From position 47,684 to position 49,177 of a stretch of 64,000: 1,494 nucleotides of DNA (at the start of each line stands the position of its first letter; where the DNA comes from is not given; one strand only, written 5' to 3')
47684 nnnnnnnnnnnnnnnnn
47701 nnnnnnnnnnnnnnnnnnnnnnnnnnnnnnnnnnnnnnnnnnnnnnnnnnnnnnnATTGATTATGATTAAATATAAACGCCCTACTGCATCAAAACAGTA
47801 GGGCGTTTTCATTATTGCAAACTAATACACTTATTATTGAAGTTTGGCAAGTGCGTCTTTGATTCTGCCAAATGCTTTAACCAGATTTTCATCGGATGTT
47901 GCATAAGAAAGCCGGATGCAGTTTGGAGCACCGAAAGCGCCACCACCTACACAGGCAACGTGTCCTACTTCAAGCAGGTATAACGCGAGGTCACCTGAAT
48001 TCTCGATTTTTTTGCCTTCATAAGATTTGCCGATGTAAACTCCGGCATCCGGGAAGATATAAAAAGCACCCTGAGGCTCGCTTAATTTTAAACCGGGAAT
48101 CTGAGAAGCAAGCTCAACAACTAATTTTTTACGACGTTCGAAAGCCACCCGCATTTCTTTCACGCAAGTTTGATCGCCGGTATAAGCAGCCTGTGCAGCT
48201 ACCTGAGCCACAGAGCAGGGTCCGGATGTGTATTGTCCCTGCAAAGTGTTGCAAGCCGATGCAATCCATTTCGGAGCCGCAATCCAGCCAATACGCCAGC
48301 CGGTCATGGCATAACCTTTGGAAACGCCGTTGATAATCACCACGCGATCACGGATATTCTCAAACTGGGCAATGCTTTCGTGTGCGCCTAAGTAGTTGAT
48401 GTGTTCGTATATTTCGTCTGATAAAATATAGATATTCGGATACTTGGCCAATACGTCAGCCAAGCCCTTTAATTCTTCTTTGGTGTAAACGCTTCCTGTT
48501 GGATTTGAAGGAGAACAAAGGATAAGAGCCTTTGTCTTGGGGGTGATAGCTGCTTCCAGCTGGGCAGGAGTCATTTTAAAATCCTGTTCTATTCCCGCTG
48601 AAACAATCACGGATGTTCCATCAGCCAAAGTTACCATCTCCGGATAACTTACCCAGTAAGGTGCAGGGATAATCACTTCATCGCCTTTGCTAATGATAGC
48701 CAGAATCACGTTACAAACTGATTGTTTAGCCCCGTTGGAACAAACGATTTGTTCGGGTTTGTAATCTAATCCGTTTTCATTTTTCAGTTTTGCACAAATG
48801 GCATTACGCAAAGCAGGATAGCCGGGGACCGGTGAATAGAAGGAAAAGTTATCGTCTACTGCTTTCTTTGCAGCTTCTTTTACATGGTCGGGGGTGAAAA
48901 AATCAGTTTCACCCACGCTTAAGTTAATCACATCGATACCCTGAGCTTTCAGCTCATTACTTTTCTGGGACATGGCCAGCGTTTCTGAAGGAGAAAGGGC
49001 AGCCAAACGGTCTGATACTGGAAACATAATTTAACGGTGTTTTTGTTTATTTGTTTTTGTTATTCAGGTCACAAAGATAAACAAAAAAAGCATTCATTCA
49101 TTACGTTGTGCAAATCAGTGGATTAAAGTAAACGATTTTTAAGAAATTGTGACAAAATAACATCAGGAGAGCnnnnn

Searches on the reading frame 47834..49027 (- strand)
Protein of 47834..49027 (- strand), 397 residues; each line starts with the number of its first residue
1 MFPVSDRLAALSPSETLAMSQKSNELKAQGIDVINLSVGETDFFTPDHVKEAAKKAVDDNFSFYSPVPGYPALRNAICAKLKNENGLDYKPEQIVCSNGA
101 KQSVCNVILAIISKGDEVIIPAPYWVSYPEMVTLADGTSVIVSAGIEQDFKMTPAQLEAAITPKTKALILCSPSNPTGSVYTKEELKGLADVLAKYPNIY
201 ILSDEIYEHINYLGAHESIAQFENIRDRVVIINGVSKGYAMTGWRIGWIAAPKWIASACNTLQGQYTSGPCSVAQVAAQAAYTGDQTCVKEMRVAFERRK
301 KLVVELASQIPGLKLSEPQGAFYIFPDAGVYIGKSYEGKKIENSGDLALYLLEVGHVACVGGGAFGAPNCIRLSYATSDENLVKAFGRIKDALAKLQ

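Call 66: search_protein_families(library=pfam, proteins=[window:47834-49027:-])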
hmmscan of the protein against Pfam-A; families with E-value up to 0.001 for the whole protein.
window:47834-49027:- (397 aa): 3 families
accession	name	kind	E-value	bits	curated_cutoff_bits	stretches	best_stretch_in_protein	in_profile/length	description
PF00155.27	Aminotran_1_2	-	5.4e-73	246.7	19.7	1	32-388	2-360/361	Aminotransferase class I and II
PF01041.23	DegT_DnrJ_EryC1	-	4.4e-07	29.9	19.8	1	94-170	43-118/360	DegT/DnrJ/EryC1/StrS aminotransferase family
PF01053.26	Cys_Met_Meta_PP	-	0.00039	19.5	27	1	102-181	78-154/381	Cys/Met metabolism PLP-dependent enzyme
